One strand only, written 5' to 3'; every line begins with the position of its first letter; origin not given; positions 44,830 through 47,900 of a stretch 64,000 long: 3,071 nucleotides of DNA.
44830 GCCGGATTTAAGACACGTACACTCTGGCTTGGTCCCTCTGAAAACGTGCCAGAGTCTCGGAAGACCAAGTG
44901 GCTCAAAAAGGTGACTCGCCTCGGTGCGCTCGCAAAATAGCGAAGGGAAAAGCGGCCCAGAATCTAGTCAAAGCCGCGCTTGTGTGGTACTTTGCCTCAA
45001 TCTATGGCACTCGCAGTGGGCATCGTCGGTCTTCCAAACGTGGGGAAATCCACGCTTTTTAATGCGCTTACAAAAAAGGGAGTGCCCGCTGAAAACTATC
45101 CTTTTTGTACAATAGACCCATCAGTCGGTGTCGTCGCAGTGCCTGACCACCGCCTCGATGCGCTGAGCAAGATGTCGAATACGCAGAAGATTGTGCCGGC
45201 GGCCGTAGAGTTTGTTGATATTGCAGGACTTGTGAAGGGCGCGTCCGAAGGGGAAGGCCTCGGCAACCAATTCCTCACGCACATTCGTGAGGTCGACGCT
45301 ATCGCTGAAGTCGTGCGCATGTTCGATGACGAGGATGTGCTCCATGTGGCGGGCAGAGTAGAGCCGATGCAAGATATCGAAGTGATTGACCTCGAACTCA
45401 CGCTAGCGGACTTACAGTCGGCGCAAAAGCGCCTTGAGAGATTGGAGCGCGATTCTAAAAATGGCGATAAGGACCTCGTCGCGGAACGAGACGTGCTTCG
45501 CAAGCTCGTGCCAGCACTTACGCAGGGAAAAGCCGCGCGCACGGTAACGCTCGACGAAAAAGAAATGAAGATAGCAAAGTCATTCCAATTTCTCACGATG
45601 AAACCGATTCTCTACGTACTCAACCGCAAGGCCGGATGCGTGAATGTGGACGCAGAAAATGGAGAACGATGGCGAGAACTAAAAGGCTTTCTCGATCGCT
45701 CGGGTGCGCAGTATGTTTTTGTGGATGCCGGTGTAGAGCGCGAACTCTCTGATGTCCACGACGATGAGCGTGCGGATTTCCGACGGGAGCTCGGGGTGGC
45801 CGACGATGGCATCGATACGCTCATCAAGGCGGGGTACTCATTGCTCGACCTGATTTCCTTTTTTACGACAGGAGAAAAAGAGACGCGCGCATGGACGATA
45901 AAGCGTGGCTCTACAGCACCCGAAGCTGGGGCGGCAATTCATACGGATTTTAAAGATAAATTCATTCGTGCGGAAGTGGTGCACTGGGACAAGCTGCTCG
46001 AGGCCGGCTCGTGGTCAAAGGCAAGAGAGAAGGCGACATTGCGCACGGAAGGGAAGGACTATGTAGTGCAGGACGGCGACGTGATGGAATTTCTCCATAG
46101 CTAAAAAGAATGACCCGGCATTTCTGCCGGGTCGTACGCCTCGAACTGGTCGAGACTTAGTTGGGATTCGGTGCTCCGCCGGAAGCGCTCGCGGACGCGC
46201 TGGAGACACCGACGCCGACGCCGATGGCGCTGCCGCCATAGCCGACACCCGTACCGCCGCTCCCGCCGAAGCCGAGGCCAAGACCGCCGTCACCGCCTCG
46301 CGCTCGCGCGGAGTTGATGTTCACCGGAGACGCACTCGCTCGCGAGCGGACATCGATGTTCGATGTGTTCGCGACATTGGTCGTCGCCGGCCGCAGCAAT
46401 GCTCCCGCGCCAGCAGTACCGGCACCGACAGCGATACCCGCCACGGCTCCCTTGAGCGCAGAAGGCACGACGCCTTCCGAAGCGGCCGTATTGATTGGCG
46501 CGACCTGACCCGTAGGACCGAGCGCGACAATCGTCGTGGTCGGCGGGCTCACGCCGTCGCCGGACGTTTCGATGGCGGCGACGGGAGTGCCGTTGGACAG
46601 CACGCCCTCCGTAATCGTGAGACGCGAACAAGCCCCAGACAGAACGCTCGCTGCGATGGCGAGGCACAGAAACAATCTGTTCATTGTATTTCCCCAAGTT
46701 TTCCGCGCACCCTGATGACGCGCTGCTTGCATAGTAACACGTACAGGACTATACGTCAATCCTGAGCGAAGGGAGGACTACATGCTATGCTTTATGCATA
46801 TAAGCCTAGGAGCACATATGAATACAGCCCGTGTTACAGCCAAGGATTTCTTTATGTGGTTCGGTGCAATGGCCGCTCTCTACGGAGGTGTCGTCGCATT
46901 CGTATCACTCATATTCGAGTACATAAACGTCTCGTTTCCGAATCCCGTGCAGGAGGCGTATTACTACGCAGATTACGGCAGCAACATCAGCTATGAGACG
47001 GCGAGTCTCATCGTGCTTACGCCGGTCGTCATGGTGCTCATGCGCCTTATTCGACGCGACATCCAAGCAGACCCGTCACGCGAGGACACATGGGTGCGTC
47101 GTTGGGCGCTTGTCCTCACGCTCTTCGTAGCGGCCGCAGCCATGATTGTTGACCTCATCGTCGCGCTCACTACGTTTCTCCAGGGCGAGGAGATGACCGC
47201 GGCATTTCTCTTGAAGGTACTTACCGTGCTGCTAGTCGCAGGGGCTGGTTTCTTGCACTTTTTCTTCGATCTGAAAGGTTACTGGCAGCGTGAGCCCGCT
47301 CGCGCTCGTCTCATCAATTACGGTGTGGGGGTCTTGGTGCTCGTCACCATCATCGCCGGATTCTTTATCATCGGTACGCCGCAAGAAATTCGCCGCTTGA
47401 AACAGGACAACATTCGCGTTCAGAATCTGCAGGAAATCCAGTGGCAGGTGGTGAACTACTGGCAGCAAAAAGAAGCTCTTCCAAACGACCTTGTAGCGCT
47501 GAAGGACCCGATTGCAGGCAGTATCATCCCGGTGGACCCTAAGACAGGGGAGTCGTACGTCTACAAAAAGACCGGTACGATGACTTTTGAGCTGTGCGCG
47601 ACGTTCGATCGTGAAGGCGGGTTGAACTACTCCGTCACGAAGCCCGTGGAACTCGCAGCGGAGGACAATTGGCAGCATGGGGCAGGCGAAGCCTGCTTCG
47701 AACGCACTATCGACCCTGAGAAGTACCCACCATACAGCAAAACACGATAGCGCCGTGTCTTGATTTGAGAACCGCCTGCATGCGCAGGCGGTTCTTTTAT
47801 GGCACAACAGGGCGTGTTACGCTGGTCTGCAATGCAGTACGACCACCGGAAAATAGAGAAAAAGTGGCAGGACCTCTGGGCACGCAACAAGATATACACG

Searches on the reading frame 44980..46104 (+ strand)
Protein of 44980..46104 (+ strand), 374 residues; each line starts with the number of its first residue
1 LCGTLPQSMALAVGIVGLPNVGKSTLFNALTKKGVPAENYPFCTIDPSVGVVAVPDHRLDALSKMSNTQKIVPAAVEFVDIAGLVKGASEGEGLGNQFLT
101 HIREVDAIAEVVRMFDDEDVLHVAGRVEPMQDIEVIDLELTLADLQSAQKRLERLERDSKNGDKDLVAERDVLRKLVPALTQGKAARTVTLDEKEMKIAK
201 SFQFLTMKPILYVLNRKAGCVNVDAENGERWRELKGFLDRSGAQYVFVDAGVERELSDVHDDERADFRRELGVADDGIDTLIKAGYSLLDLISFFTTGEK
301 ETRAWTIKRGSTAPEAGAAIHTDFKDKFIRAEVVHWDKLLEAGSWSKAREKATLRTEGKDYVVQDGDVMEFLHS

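Call 6: search_protein_families(library=pfam, proteins=[window:44980-46104:+], max_evalue=0.001)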
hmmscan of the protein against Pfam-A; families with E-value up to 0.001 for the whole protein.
window:44980-46104:+ (374 aa): 5 families
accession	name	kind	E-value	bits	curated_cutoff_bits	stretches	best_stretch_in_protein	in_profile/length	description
PF06071.19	YchF-GTPase_C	-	1e-34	118.9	27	1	291-372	1-82/84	Protein of unknown function (DUF933)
PF01926.29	MMR_HSR1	-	1.1e-21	77.5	21.9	1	13-117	2-86/113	50S ribosome-binding GTPase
PF02421.24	FeoB_N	-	1.9e-07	31.2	27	1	13-57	3-47/156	Ferrous iron transport protein B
PF17650.6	RACo_linker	-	6.5e-05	23.1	26.2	1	133-195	12-73/86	RACo linker region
PF02824.27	TGS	-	0.00022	21.6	22.2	1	307-371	13-58/60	TGS domain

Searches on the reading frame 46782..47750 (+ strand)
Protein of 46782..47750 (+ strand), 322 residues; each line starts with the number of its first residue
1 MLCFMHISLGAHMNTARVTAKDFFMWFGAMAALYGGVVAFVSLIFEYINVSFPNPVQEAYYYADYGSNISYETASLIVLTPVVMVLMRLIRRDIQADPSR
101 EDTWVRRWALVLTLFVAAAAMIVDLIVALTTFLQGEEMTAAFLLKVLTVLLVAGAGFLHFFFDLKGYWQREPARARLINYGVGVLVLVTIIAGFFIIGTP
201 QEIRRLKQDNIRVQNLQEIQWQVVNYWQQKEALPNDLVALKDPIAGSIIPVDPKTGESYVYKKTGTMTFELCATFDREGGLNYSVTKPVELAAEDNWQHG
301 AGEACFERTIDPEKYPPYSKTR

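Call 6: search_protein_families(library=pfam, proteins=[window:46782-47750:+], max_evalue=0.001)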
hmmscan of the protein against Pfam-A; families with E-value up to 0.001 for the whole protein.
window:46782-47750:+ (322 aa): 1 family
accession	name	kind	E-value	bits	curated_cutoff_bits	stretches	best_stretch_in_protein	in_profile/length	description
PF18920.5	DUF5671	-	1.9e-16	60.6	28.4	1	23-154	2-126/132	Domain of unknown function (DUF5671)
